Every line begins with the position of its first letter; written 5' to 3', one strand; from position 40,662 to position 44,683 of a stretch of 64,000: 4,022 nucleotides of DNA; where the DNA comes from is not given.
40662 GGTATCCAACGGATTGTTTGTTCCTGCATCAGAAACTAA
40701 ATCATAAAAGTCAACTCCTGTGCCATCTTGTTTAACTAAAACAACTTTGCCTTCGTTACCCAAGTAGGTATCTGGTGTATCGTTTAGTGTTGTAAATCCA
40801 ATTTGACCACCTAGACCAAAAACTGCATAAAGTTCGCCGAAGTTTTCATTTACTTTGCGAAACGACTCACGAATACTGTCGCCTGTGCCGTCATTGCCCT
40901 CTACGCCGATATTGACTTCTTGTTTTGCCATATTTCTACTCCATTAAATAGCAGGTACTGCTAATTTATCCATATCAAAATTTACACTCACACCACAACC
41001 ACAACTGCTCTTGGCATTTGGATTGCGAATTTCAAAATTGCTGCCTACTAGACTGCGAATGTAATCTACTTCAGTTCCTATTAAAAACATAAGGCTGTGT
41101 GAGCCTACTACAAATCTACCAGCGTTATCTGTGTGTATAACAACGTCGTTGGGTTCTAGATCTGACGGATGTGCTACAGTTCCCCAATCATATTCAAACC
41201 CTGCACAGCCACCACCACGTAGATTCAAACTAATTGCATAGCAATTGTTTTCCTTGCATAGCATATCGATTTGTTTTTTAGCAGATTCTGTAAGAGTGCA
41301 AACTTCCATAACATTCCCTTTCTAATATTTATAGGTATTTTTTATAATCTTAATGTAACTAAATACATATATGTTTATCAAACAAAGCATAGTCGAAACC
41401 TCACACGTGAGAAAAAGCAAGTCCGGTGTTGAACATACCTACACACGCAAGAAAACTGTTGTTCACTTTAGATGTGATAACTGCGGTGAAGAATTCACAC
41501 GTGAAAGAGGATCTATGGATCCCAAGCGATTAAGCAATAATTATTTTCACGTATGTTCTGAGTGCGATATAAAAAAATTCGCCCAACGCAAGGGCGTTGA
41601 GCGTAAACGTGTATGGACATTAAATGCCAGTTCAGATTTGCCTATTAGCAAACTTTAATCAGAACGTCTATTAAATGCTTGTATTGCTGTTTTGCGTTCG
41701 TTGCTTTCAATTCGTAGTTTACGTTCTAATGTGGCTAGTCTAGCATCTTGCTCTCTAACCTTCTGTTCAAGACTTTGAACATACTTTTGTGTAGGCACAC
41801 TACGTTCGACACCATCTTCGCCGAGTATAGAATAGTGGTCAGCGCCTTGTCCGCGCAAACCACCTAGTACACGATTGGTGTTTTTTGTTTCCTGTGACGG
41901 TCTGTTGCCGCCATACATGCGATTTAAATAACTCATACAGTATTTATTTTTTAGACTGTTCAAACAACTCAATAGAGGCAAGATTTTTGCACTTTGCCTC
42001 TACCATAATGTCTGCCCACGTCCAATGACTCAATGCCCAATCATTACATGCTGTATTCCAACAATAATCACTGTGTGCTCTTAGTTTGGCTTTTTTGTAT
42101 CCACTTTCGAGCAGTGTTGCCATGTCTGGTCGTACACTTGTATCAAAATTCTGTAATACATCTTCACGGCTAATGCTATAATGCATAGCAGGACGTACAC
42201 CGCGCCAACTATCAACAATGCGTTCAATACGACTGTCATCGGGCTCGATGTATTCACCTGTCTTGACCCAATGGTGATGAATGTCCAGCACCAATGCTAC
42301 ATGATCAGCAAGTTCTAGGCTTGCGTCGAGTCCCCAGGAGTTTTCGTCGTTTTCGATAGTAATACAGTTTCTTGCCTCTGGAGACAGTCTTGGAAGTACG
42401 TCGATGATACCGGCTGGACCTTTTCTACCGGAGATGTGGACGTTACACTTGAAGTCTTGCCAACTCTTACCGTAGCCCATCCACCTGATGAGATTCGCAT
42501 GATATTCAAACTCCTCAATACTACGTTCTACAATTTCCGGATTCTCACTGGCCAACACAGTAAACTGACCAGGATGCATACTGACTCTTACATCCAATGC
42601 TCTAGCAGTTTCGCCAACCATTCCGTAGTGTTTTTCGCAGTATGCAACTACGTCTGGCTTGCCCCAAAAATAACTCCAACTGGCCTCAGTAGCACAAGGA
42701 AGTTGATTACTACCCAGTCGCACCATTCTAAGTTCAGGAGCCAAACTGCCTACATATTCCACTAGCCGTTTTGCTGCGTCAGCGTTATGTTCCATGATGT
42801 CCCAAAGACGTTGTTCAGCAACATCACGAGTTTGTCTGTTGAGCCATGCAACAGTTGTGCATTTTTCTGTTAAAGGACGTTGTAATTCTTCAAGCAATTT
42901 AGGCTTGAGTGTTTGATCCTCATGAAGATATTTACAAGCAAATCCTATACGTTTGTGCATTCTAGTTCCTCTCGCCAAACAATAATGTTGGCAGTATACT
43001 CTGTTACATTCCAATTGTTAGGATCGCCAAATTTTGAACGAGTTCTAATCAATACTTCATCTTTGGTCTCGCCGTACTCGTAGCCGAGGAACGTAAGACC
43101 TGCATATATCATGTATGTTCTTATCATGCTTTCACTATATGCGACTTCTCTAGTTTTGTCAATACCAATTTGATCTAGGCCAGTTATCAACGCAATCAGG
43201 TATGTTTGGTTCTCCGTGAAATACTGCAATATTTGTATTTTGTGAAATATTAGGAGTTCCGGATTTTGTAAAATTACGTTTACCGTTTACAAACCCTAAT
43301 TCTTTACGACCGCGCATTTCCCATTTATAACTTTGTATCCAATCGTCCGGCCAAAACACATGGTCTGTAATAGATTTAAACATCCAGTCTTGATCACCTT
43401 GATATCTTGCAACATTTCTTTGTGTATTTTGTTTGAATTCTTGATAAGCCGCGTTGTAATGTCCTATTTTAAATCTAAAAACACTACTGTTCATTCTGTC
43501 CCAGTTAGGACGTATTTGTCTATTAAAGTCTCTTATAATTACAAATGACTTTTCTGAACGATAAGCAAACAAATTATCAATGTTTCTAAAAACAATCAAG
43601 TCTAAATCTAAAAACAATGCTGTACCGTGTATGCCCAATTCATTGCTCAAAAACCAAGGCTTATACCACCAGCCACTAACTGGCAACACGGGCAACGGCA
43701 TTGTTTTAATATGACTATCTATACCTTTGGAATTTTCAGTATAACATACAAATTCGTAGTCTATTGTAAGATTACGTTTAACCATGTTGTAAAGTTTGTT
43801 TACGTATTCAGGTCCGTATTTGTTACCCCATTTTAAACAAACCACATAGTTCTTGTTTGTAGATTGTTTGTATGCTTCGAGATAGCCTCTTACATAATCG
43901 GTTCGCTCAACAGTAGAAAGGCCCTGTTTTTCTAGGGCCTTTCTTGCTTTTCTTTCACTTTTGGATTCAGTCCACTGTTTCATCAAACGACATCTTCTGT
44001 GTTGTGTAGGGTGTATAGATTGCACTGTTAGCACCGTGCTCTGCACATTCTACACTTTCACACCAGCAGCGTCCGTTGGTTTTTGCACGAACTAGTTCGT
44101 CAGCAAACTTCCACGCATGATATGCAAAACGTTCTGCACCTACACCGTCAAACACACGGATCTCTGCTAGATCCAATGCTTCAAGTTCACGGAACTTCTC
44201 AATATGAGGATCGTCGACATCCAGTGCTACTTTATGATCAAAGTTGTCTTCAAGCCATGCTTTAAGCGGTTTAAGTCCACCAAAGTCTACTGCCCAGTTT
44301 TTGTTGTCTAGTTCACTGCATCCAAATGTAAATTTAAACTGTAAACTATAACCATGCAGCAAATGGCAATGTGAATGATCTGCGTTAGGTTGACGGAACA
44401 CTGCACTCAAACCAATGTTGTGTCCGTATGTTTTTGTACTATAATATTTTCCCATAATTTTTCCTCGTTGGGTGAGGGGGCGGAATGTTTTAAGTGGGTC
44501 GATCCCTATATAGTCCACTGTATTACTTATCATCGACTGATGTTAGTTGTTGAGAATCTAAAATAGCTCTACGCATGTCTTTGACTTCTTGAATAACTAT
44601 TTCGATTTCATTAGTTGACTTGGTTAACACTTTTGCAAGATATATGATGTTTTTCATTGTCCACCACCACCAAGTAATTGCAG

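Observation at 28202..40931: Module of five or six fibre genes sharing one N-terminal anchor domain but different distal domains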

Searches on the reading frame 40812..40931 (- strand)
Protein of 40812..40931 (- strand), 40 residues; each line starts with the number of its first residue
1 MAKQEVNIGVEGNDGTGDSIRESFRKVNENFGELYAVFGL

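Call 29: search_protein_representatives(alignment_id=A1)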
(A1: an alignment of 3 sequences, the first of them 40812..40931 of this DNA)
Query: 3 sequences, 40 profile positions. Proteins with E-value up to 0.001 (for the whole library): 13503; up to 1e-10: 4039; up to 1e-30: 8. The best 150 are listed.
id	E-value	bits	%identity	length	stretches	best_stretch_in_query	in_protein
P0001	1.9e-39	149.0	-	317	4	6-35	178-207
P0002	2.4e-37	142.3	-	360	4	4-35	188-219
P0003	2.5e-36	139.1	-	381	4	6-36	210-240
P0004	2.6e-36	139.0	-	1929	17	17-31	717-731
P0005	1.1e-35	137.0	-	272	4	6-36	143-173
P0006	8.1e-33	127.8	-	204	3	4-35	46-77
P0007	4.9e-32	125.3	-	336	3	6-36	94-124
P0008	2.5e-31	123.1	-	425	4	4-35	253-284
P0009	1.2e-27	111.3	-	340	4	6-34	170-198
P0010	2.5e-27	110.3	-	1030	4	3-37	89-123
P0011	3.1e-27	109.9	-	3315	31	8-24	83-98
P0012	7.0e-27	108.8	-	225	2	6-34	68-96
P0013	2.8e-26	106.9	-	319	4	6-35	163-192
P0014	4.1e-26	106.4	-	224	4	16-38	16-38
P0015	3.6e-25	103.3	-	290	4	6-36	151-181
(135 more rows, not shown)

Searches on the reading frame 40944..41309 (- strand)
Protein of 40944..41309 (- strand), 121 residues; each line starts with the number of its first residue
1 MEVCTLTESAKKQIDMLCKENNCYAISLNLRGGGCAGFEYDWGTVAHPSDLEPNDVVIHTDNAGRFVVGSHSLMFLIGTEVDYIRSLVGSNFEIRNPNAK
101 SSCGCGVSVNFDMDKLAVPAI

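Call 9: search_protein_families(library=phrogs, proteins=[window:40944-41309:-], max_evalue=0.001)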
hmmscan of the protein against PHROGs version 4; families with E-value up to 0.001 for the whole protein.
window:40944-41309:- (121 aa): 1 family
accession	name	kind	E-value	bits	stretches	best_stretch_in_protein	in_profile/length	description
phrog_17776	-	unknown function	1e-21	78.3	1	5-109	8-110/112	-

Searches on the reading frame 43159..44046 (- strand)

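Call 9: search_protein_families(library=phrogs, proteins=[window:43159-44046:-], max_evalue=0.001)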
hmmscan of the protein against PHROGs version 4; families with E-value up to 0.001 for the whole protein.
window:43159-44046:- (295 aa): 1 family
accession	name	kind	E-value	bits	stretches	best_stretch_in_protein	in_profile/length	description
phrog_1962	-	moron, auxiliary metabolic gene and host takeover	2.5e-17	64.3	1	70-289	6-217/230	glycosyltransferase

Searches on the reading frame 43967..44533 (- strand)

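Call 9: search_protein_families(library=phrogs, proteins=[window:43967-44533:-], max_evalue=0.001)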
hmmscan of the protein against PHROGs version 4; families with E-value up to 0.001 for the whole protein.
window:43967-44533:- (188 aa): 1 family
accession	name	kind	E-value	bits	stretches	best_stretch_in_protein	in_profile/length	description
phrog_2389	-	moron, auxiliary metabolic gene and host takeover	3.9e-41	141.4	1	29-178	5-153/158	QueD-like 6-pyruvoyl-tetrahydropterin synthase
